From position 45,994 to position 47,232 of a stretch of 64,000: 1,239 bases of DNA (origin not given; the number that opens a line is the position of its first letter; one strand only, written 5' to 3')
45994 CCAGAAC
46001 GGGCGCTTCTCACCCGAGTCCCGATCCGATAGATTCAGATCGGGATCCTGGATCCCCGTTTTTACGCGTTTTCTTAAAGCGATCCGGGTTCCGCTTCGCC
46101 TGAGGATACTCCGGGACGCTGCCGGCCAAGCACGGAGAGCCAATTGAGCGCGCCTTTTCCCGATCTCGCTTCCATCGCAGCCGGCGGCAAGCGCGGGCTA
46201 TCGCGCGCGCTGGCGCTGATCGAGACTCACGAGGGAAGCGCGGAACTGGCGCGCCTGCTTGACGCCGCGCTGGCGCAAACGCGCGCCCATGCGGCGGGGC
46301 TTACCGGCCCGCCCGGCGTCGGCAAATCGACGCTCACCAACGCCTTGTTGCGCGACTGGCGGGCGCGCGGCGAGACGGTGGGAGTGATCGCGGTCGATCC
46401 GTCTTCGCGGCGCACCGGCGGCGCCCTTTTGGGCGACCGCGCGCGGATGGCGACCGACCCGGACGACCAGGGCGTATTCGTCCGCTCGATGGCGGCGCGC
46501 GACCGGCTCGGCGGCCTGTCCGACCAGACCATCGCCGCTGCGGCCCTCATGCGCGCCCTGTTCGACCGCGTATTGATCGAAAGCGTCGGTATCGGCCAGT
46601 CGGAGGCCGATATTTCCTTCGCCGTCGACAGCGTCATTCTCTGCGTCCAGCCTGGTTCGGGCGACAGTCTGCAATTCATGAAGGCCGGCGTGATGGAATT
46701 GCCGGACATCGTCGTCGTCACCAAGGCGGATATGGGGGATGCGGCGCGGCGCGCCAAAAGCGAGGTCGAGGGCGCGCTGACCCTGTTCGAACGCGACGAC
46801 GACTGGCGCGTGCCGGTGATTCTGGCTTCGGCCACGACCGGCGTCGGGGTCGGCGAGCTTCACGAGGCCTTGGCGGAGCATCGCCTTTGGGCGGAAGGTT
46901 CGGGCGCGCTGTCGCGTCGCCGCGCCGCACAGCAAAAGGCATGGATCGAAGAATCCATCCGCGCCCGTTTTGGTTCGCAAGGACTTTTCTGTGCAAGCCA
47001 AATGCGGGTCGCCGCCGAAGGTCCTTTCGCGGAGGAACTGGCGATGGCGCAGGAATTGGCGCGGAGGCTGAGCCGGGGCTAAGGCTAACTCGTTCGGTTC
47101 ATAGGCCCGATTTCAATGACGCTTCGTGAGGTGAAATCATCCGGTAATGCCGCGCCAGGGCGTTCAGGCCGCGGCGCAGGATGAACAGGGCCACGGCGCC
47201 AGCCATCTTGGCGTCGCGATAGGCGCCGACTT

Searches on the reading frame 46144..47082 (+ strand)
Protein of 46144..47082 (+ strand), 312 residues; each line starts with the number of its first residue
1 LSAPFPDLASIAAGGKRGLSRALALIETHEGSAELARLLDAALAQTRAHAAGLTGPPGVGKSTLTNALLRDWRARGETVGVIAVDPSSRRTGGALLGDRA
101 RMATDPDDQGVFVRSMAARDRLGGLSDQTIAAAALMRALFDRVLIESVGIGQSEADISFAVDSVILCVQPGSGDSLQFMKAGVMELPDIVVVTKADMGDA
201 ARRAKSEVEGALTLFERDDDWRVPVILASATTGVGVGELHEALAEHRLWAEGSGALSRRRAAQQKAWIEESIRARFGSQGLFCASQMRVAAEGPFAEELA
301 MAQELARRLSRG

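Call 4: search_protein_families(library=pfam, proteins=[window:46144-47082:+], max_evalue=0.01)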
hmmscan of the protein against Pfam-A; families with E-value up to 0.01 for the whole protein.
window:46144-47082:+ (312 aa): 14 families
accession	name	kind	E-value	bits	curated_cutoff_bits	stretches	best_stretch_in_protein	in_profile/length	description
PF03308.22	MeaB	-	9.1e-73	245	23.1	1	19-274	1-262/273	Methylmalonyl Co-A mutase-associated GTPase MeaB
PF02492.25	cobW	-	2.6e-06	27.6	20.7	1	51-207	3-164/180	CobW/HypB/UreG, nucleotide-binding domain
PF00009.33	GTP_EFTU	-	5.2e-06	26.6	26.5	1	179-246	115-185/188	Elongation factor Tu GTP binding domain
PF03193.22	RsgA_GTPase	-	7.1e-06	26.4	30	1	44-73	102-131/174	RsgA GTPase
PF03029.23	ATP_bind_1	-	7.8e-06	26.3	27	1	54-89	2-37/240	Conserved hypothetical ATP binding protein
PF13191.12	AAA_16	-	3.6e-05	24.8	32.6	1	34-83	8-57/167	AAA ATPase domain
PF13604.12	AAA_30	-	0.0001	22.5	27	1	42-84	12-54/191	AAA domain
PF01656.29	CbiA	-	0.0014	19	25.4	1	58-124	9-54/125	CobQ/CobB/MinD/ParA nucleotide binding domain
PF20720.3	nSTAND3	-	0.0015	18.6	27.2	1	49-79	18-48/155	Novel STAND NTPase 3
PF13401.12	AAA_22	-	0.0018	19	27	1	53-106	10-61/130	AAA domain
PF01926.29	MMR_HSR1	-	0.0018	18.8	21.9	1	52-74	3-24/113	50S ribosome-binding GTPase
PF00005.33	ABC_tran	-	0.0026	18.8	25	1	48-79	11-42/137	ABC transporter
PF03266.21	NTPase_1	-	0.0037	17.6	23.9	1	52-82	3-33/168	NTPase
PF13238.12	AAA_18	-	0.0047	17.8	29.4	0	53-70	3-20/128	AAA domain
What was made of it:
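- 46144..47082 (+): meaB, the host gene that forms the left border. PF03308, E=9e-73 (call 4).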

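Call 52: find_homologous_proteins(query=window:46144-47082:+, max_evalue=1e-100)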
Query window:46144-47082:+ (312 aa): 711 proteins with E <= 1e-100 among 8000 candidates; the best 120 are listed.
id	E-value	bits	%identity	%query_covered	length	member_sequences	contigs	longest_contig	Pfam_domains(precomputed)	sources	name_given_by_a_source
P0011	6.8e-173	592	91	100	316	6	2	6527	PF02492.26,PF00009.34,PF03193.23,PF03029.24,PF03308.23,PF13191.13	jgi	jgi:LAO/AO transport system kinase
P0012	7.9e-172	588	89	100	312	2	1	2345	PF02492.26,PF00009.34,PF03193.23,PF03029.24,PF03308.23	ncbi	-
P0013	1.1e-167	575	88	100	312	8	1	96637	PF02492.26,PF00009.34,PF03193.23,PF03029.24,PF03308.23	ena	-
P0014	2.2e-167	574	88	99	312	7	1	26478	PF02492.26,PF03193.23,PF03029.24,PF03308.23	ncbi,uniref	ncbi:methylmalonyl Co-A mutase-associated GTPase MeaB [Rhodoblastus sp.]|uniref:methylmalonyl Co-A m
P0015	3.4e-167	573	89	99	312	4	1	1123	PF02492.26,PF00009.34,PF03193.23,PF03029.24,PF03308.23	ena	-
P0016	4.8e-167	573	89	99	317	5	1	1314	PF02492.26,PF03193.23,PF03029.24,PF03308.23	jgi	jgi:LAO/AO transport system kinase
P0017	1.1e-166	571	88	99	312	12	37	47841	PF02492.26,PF00009.34,PF03193.23,PF03029.24,PF03308.23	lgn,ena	-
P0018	1.6e-166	571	88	100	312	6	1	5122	PF03308.23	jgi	jgi:LAO/AO transport system kinase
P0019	1.9e-166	571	88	99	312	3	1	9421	PF03308.23,PF13191.13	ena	-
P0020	2.1e-166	571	87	99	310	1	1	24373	PF02492.26,PF00009.34,PF03193.23,PF03029.24,PF03308.23,PF13191.13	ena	-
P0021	7.6e-166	569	87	100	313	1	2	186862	PF02492.26,PF00009.34,PF03193.23,PF03308.23,PF13191.13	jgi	jgi:LAO/AO transport system kinase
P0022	1.0e-165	568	88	99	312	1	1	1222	PF02492.26,PF00009.34,PF03193.23,PF03029.24,PF03308.23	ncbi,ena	-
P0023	1.7e-165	568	88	99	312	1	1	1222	PF02492.26,PF00009.34,PF03193.23,PF03029.24,PF03308.23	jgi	jgi:LAO/AO transport system kinase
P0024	1.8e-165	567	88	100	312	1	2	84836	PF02492.26,PF03193.23,PF03029.24,PF03308.23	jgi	jgi:LAO/AO transport system kinase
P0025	2.9e-165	567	89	99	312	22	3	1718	PF02492.26,PF03193.23,PF03029.24,PF03308.23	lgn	-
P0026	3.3e-165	567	88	99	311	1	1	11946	PF02492.26,PF00009.34,PF03193.23,PF03029.24,PF03308.23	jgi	jgi:LAO/AO transport system kinase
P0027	5.6e-165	566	86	99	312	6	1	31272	PF00009.34,PF03193.23,PF03308.23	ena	-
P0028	8.0e-165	565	86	100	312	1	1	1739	PF02492.26,PF03308.23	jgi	jgi:LAO/AO transport system kinase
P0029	1.0e-164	565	87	99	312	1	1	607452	PF02492.26,PF03193.23,PF03308.23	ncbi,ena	-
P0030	1.2e-164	565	87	98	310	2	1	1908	PF02492.26,PF00009.34,PF03193.23,PF03029.24,PF03308.23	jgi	jgi:LAO/AO transport system kinase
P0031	2.1e-164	564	87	99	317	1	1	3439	PF02492.26,PF00009.34,PF03193.23,PF03308.23,PF13191.13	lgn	-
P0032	2.7e-164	564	88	98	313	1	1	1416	PF02492.26,PF00009.34,PF03193.23,PF03029.24,PF03308.23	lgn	-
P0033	1.1e-163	562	86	98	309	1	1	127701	PF02492.26,PF00009.34,PF03193.23,PF03029.24,PF03308.23,PF13191.13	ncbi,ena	-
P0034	1.9e-163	561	87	99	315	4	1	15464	PF02492.26,PF03193.23,PF03308.23,PF13191.13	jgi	jgi:LAO/AO transport system kinase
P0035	2.7e-163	560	88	98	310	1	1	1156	PF02492.26,PF00009.34,PF03193.23,PF03029.24,PF03308.23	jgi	jgi:LAO/AO transport system kinase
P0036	4.0e-163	560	86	100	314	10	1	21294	PF02492.26,PF03193.23,PF03029.24,PF03308.23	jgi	jgi:LAO/AO transport system kinase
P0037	1.9e-162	558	85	100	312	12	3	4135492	PF02492.26,PF00009.34,PF03193.23,PF03029.24,PF03308.23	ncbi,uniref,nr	ncbi:methylmalonyl Co-A mutase-associated GTPase MeaB [Rhodoblastus acidophilus]|uniref:Methylmalony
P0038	1.0e-161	555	86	99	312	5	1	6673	PF02492.26,PF03193.23,PF03029.24,PF03308.23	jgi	jgi:LAO/AO transport system kinase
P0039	3.3e-161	553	85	100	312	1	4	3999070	PF02492.26,PF00009.34,PF03193.23,PF03308.23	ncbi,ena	-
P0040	5.2e-161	553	84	100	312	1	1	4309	PF02492.26,PF03308.23,PF13191.13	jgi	jgi:LAO/AO transport system kinase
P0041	8.5e-161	552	86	98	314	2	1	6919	PF02492.26,PF00009.34,PF03193.23,PF03029.24,PF03308.23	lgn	-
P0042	9.0e-161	552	86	99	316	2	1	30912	PF02492.26,PF00009.34,PF03193.23,PF03029.24,PF03308.23,PF13191.13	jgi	jgi:LAO/AO transport system kinase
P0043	1.1e-159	548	85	100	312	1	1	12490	PF02492.26,PF00009.34,PF03193.23,PF03308.23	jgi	jgi:LAO/AO transport system kinase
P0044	1.2e-159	548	83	98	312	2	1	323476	PF02492.26,PF00009.34,PF03193.23,PF03029.24,PF03308.23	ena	-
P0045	1.5e-159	548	84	100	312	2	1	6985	PF02492.26,PF00009.34,PF03193.23,PF03308.23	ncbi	-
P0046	2.5e-159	547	83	98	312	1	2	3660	PF02492.26,PF00009.34,PF03193.23,PF03029.24,PF03308.23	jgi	jgi:LAO/AO transport system kinase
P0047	6.3e-159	546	84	99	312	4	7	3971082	PF02492.26,PF00009.34,PF03193.23,PF03308.23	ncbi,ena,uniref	ncbi:methylmalonyl Co-A mutase-associated GTPase MeaB [Rhodoblastus sp.]|uniref:methylmalonyl Co-A m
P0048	2.4e-158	544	84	98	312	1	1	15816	PF03193.23,PF03029.24,PF03308.23,PF13191.13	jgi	jgi:LAO/AO transport system kinase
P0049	2.5e-158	544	84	100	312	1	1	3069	PF02492.26,PF03193.23,PF03308.23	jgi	jgi:LAO/AO transport system kinase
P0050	1.3e-157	542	84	99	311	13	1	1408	PF03029.24,PF03308.23,PF13191.13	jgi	jgi:LAO/AO transport system kinase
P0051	6.3e-157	539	83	98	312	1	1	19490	PF02492.26,PF00009.34,PF03193.23,PF03029.24,PF03308.23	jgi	jgi:LAO/AO transport system kinase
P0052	9.8e-157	539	83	99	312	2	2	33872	PF02492.26,PF00009.34,PF03193.23,PF03029.24,PF03308.23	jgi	jgi:LAO/AO transport system kinase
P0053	2.4e-155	534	84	99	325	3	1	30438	PF03308.23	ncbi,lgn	-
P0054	9.8e-155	532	84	97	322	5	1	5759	PF02492.26,PF03193.23,PF03029.24,PF03308.23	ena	-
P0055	5.0e-154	530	82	98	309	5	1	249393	PF02492.26,PF00009.34,PF03193.23,PF03029.24,PF03308.23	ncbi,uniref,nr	ncbi:LAO/AO transport system kinase [Rhodoblastus acidophilus]|uniref:methylmalonyl Co-A mutase-asso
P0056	1.1e-153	529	82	99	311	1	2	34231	PF02492.26,PF00009.34,PF03193.23,PF03029.24,PF03308.23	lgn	-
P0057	3.3e-153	527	82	99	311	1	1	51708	PF02492.26,PF03193.23,PF03308.23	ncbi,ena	-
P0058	7.6e-152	523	81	99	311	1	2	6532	PF02492.26,PF00009.34,PF03193.23,PF03029.24,PF03308.23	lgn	-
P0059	5.0e-151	520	86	92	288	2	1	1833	PF02492.26,PF00009.34,PF03193.23,PF03029.24,PF03308.23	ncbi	-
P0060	2.5e-140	485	90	80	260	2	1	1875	PF02492.26,PF00009.34,PF03193.23,PF03029.24,PF03308.23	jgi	jgi:LAO/AO transport system kinase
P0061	3.1e-140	485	81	94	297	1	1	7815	PF02492.26,PF03029.24,PF03308.23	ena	-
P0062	4.1e-136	471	75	98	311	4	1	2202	PF02492.26,PF03193.23,PF03029.24,PF03308.23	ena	-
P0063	1.2e-135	470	76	96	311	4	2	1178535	PF03193.23,PF03029.24,PF03308.23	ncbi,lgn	-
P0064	7.7e-135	467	75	97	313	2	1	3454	PF03193.23,PF03029.24,PF03308.23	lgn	-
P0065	8.1e-135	467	72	98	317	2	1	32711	PF02492.26,PF03193.23,PF03029.24,PF03308.23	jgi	-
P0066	9.7e-135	467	74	98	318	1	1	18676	PF03029.24,PF03308.23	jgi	jgi:LAO/AO transport system kinase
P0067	7.4e-134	464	73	99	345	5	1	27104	PF03308.23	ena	-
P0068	8.4e-134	464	75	94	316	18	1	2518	PF02492.26,PF03193.23,PF03029.24,PF03308.23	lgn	-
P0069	8.6e-134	464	74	99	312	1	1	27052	PF03193.23,PF03029.24,PF03308.23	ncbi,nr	ncbi:MAG: methylmalonyl Co-A mutase-associated GTPase MeaB [Hyphomicrobiales bacterium]|nr:methylmal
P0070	1.3e-133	463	73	100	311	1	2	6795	PF02492.26,PF03193.23,PF03308.23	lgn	-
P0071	2.6e-133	462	74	96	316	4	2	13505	PF02492.26,PF03193.23,PF03029.24,PF03308.23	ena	-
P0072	3.1e-133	462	72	99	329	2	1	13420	PF03029.24,PF03308.23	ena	-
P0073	4.3e-133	461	74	96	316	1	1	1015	PF03193.23,PF03308.23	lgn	-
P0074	8.1e-133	460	71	99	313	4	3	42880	PF13604.13,PF03193.23,PF03029.24,PF03308.23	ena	-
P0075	8.3e-133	460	71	98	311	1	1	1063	PF03029.24,PF03308.23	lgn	-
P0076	1.1e-132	460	71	99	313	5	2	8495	PF03193.23,PF03029.24,PF03308.23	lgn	-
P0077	1.2e-132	460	70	99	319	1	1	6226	PF03029.24,PF03308.23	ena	-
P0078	2.6e-132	459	71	98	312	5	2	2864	PF02492.26,PF03193.23,PF03029.24,PF03308.23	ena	-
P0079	2.9e-132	458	73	96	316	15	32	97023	PF03193.23,PF03308.23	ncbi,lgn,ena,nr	ncbi:MAG: methylmalonyl Co-A mutase-associated GTPase MeaB [Rhodoblastus sp.]|nr:methylmalonyl Co-A 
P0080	3.1e-132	458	73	98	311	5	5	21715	PF00009.34,PF03193.23,PF03308.23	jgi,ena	-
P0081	3.5e-132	458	69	99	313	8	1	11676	PF03193.23,PF03029.24,PF03308.23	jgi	jgi:LAO/AO transport system kinase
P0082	4.2e-132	458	73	97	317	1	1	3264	PF03308.23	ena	-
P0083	4.7e-132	458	74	96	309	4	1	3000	PF03308.23,PF13191.13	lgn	-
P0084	4.7e-132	458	73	98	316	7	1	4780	PF03193.23,PF03308.23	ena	-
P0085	4.9e-132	458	74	94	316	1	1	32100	PF03308.23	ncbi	ncbi:MAG: methylmalonyl Co-A mutase-associated GTPase MeaB [Rhodoblastus sp.]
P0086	8.2e-132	457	72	99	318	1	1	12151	PF03193.23,PF03308.23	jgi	jgi:LAO/AO transport system kinase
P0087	1.1e-131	457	71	98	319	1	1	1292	PF03308.23,PF13191.13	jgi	jgi:LAO/AO transport system kinase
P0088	2.9e-131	455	69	100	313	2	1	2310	PF02492.26,PF03193.23,PF03029.24,PF03308.23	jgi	jgi:LAO/AO transport system kinase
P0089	5.2e-130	451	70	99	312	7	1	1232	PF13604.13,PF03193.23,PF03029.24,PF03308.23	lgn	-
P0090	6.2e-130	451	72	98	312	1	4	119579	PF03193.23,PF03308.23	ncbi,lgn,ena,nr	ncbi:MAG TPA: methylmalonyl Co-A mutase-associated GTPase MeaB [Rhodoblastus sp.]|nr:methylmalonyl C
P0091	7.0e-130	451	71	94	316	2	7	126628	PF03029.24,PF03308.23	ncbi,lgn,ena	-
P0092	2.2e-129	449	72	96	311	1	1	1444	PF02492.26,PF13604.13,PF03193.23,PF03029.24,PF03308.23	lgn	-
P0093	3.3e-129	448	93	74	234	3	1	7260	PF02492.26,PF03029.24,PF03308.23,PF13191.13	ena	-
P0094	3.3e-129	448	74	95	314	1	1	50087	PF02492.26,PF03029.24,PF03308.23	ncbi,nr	ncbi:MAG: methylmalonyl Co-A mutase-associated GTPase MeaB [Hyphomicrobiales bacterium]|nr:methylmal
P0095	1.0e-128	447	70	99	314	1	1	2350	PF03193.23,PF03029.24,PF03308.23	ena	-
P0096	2.6e-128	446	71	99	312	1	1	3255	PF02492.26,PF13604.13,PF03029.24,PF03308.23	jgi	jgi:LAO/AO transport system kinase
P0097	7.7e-128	444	72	98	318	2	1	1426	PF03193.23,PF03308.23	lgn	-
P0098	1.0e-127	444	71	96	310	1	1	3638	PF02492.26,PF13245.13,PF03193.23,PF03029.24,PF03308.23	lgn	-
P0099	8.6e-127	441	71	98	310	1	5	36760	PF03193.23,PF03029.24,PF03308.23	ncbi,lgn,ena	-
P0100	4.0e-126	438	69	99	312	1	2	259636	PF03193.23,PF03029.24,PF03308.23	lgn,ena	-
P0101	3.7e-125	435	71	97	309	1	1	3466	PF03193.23,PF03029.24,PF03308.23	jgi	jgi:LAO/AO transport system kinase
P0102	3.9e-125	435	67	99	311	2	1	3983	PF03029.24,PF03308.23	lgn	-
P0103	5.2e-125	435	72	94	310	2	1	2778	PF03308.23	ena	-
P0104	1.1e-123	430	69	93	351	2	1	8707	PF13604.13,PF03029.24,PF03308.23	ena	-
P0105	1.3e-123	430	70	100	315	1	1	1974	PF13604.13,PF03029.24,PF03308.23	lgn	-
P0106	4.5e-122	425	66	99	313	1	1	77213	PF03029.24,PF03308.23,PF13191.13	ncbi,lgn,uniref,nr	ncbi:ArgK/MeaB family GTPase [Blastochloris sulfoviridis]|uniref:Methylmalonyl Co-A mutase-associate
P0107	8.5e-122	424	66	99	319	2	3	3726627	PF03029.24,PF03308.23,PF13191.13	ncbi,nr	ncbi:ArgK/MeaB family GTPase [Blastochloris viridis]|nr:methylmalonyl Co-A mutase-associated GTPase 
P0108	2.0e-121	423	70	93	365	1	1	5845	PF03308.23,PF13191.13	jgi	jgi:LAO/AO transport system kinase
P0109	2.7e-120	419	66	99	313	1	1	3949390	PF03029.24,PF03308.23,PF13191.13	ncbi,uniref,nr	ncbi:ArgK/MeaB family GTPase [Blastochloris tepida]|uniref:ArgK protein n=1 Tax=Blastochloris tepida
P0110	3.6e-120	419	66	98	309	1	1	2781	PF13604.13,PF03029.24,PF03308.23,PF13191.13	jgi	jgi:LAO/AO transport system kinase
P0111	3.8e-120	419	66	99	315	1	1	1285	PF02492.26,PF13604.13,PF00009.34,PF03193.23,PF03029.24,PF03308.23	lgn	-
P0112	5.4e-120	418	66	99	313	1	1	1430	PF03029.24,PF03308.23,PF13191.13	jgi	jgi:LAO/AO transport system kinase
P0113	6.9e-120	418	67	98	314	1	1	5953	PF02492.26,PF13604.13,PF03193.23,PF03029.24,PF03308.23,PF13191.13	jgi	jgi:LAO/AO transport system kinase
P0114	9.0e-120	418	67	99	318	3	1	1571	PF03308.23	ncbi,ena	-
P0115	2.0e-119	416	67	99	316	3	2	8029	PF02492.26,PF03029.24,PF03308.23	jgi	jgi:LAO/AO transport system kinase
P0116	2.1e-119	416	67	100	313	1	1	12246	PF02492.26,PF13604.13,PF03193.23,PF03029.24,PF03308.23,PF13191.13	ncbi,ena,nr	ncbi:MAG: methylmalonyl Co-A mutase-associated GTPase MeaB [Methylobacteriaceae bacterium]|nr:methyl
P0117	2.4e-119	416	67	97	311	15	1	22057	PF02492.26,PF03193.23,PF03029.24,PF03308.23,PF13191.13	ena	-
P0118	3.2e-119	416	68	98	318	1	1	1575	PF01656.30,PF13604.13,PF03193.23,PF03029.24,PF03308.23,PF13191.13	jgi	jgi:LAO/AO transport system kinase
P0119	5.9e-119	415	69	98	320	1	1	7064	PF02492.26,PF13604.13,PF13245.13,PF03193.23,PF03029.24,PF03308.23,PF13191.13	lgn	-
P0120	1.3e-118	414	66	97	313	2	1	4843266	PF03193.23,PF03308.23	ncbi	-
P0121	1.4e-118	414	66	99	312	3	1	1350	PF03029.24,PF03308.23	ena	-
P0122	1.5e-118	414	67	97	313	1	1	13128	PF02492.26,PF13604.13,PF03029.24,PF03308.23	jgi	jgi:LAO/AO transport system kinase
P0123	1.5e-118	413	66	98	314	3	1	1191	PF03193.23,PF03029.24,PF03308.23,PF13191.13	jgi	jgi:LAO/AO transport system kinase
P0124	1.7e-118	413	65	99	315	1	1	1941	PF02492.26,PF13604.13,PF00009.34,PF03193.23,PF03029.24,PF03308.23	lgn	-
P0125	2.9e-118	413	67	98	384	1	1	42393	PF03308.23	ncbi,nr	ncbi:MAG: methylmalonyl Co-A mutase-associated GTPase MeaB [Rhizobiales bacterium]|nr:methylmalonyl 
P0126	3.3e-118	412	67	97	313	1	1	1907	PF13604.13,PF03308.23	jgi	jgi:LAO/AO transport system kinase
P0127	3.3e-118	412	66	98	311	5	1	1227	PF02492.26,PF00009.34,PF03193.23,PF03029.24,PF03308.23,PF13191.13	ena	-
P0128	4.7e-118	412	66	98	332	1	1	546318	PF03308.23,PF13191.13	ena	-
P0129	4.8e-118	412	66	98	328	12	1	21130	PF13604.13,PF03308.23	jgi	jgi:LAO/AO transport system kinase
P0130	6.2e-118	411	67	98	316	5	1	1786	PF02492.26,PF13604.13,PF03308.23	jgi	jgi:LAO/AO transport system kinase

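Call 53: find_encoding_contigs(protein=P0037, flank=10000, max_places=2)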
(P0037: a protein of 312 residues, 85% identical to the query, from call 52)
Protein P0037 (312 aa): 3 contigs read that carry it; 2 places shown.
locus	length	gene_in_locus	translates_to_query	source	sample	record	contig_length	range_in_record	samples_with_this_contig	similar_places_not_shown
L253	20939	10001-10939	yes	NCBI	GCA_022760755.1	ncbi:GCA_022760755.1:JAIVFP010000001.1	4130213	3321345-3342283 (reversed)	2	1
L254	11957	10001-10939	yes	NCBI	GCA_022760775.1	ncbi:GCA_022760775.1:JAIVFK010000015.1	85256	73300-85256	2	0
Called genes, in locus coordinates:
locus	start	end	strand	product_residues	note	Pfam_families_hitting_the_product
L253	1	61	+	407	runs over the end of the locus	-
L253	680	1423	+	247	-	PF01048:PNP_UDP_1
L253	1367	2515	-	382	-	PF04055:Radical_SAM, PF11946:DUF3463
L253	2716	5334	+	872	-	PF03176:MMPL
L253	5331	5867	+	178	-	PF00994:MoCF_biosynth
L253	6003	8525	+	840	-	PF04174:CP_ATPgrasp_1, PF14403:CP_ATPgrasp_2, PF04168:Alpha-E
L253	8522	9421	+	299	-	PF08379:Bact_transglu_N, PF01841:Transglut_core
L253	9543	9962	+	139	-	PF01894:YjbQ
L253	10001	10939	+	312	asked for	PF03193:RsgA_GTPase (faint), PF03308:MeaB, PF00009:GTP_EFTU (faint), PF02492:cobW (faint), PF03029:ATP_bind_1 (faint)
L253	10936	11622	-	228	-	-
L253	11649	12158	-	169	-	-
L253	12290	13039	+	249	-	PF00717:Peptidase_S24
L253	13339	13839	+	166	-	-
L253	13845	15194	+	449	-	PF03237:Terminase_6N, PF17289:Terminase_6C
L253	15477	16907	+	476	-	PF04860:Phage_portal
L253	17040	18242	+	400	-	PF00872:Transposase_mut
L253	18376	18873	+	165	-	-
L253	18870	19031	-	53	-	-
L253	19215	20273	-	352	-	PF00155:Aminotran_1_2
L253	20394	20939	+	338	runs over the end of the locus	-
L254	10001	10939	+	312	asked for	PF03193:RsgA_GTPase (faint), PF03308:MeaB, PF00009:GTP_EFTU (faint), PF02492:cobW (faint), PF03029:ATP_bind_1 (faint)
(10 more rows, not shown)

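Call 54: find_encoding_contigs(protein=P0039, flank=10000, max_places=2)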
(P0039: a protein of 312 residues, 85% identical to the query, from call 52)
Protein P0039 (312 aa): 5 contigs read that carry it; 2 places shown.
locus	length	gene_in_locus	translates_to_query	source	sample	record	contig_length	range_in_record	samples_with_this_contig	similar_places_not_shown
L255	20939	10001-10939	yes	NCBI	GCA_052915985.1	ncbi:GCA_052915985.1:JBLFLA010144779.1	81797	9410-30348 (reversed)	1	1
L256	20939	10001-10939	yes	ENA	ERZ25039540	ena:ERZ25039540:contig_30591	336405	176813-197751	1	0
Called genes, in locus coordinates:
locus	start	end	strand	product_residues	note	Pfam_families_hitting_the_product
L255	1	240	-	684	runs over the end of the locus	PF00990:GGDEF, PF00563:EAL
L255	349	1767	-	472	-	PF01565:FAD_binding_4, PF02913:FAD-oxidase_C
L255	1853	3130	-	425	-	PF05958:tRNA_U5-meth_tr (weak)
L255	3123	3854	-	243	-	PF01479:S4, PF01728:FtsJ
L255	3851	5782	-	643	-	PF13292:DXP_synthase_N, PF00456:Transketolase_N (faint), PF02779:Transket_pyr, PF02780:Transketolase_C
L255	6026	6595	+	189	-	PF03729:DUF308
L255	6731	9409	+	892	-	PF01326:PPDK_N, PF00391:PEP-utilizers, PF02896:PEP-utilizers_C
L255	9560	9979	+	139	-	PF01894:YjbQ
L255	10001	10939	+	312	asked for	PF03193:RsgA_GTPase (faint), PF03308:MeaB, PF00009:GTP_EFTU (faint), PF02492:cobW (faint)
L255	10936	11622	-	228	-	-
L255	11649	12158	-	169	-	-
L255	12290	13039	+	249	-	PF00717:Peptidase_S24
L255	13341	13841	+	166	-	-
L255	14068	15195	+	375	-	PF03237:Terminase_6N, PF17289:Terminase_6C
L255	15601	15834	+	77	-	-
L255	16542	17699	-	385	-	PF09994:T6SS_Tle1-like_cat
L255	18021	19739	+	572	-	PF04860:Phage_portal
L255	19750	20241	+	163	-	-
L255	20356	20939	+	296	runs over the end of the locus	-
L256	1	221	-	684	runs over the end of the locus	PF00990:GGDEF, PF00563:EAL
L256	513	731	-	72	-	PF02913:FAD-oxidase_C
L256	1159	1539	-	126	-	PF01565:FAD_binding_4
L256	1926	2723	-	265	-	-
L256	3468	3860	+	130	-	-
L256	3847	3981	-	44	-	-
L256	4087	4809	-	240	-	PF02779:Transket_pyr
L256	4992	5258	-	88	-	PF13292:DXP_synthase_N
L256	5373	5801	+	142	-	-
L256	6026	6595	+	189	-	PF03729:DUF308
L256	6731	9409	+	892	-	PF01326:PPDK_N, PF00391:PEP-utilizers, PF02896:PEP-utilizers_C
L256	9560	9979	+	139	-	PF01894:YjbQ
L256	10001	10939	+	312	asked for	PF03193:RsgA_GTPase (faint), PF03308:MeaB, PF00009:GTP_EFTU (faint), PF02492:cobW (faint)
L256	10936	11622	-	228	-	-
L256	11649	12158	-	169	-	-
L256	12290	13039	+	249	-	PF00717:Peptidase_S24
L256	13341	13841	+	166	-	-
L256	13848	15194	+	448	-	PF03237:Terminase_6N, PF17289:Terminase_6C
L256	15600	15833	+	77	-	-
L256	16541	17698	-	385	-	PF09994:T6SS_Tle1-like_cat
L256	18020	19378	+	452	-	PF04860:Phage_portal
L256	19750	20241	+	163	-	-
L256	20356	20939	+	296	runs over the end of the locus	-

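Call 55: find_encoding_contigs(protein=P0029, flank=10000, max_places=2)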
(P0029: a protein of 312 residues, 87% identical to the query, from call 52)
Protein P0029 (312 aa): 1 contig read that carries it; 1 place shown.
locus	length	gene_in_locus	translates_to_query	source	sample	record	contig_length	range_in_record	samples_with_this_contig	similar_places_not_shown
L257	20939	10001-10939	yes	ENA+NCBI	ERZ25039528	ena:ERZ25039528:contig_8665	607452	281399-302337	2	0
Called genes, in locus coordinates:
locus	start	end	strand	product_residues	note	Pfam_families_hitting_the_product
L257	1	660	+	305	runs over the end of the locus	PF18928:DUF5677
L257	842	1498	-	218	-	PF00551:Formyl_trans_N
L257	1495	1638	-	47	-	-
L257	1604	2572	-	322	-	PF00586:AIRS, PF02769:AIRS_C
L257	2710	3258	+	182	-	PF01066:CDP-OH_P_transf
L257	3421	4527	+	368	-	PF01594:AI-2E_transport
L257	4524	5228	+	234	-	PF22688:Hda_lid (faint)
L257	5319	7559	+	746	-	PF13089:PP_kinase_N, PF02503:PP_kinase, PF17941:PP_kinase_C_1, PF13091:PLDc_2 (faint), PF13090:PP_kinase_C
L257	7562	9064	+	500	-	PF02541:Ppx-GppA, PF21697:Ppx_C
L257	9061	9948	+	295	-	PF00892:EamA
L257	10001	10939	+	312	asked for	PF03193:RsgA_GTPase (faint), PF03308:MeaB, PF02492:cobW (faint)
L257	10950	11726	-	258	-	PF13103:TonB_2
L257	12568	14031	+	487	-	PF06103:DUF948 (faint), PF00015:MCPsignal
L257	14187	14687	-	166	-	-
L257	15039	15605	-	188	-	-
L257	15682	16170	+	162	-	-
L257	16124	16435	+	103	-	PF00717:Peptidase_S24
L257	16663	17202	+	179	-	-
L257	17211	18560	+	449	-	PF03237:Terminase_6N, PF17289:Terminase_6C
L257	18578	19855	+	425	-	PF04860:Phage_portal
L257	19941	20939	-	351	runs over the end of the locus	PF00155:Aminotran_1_2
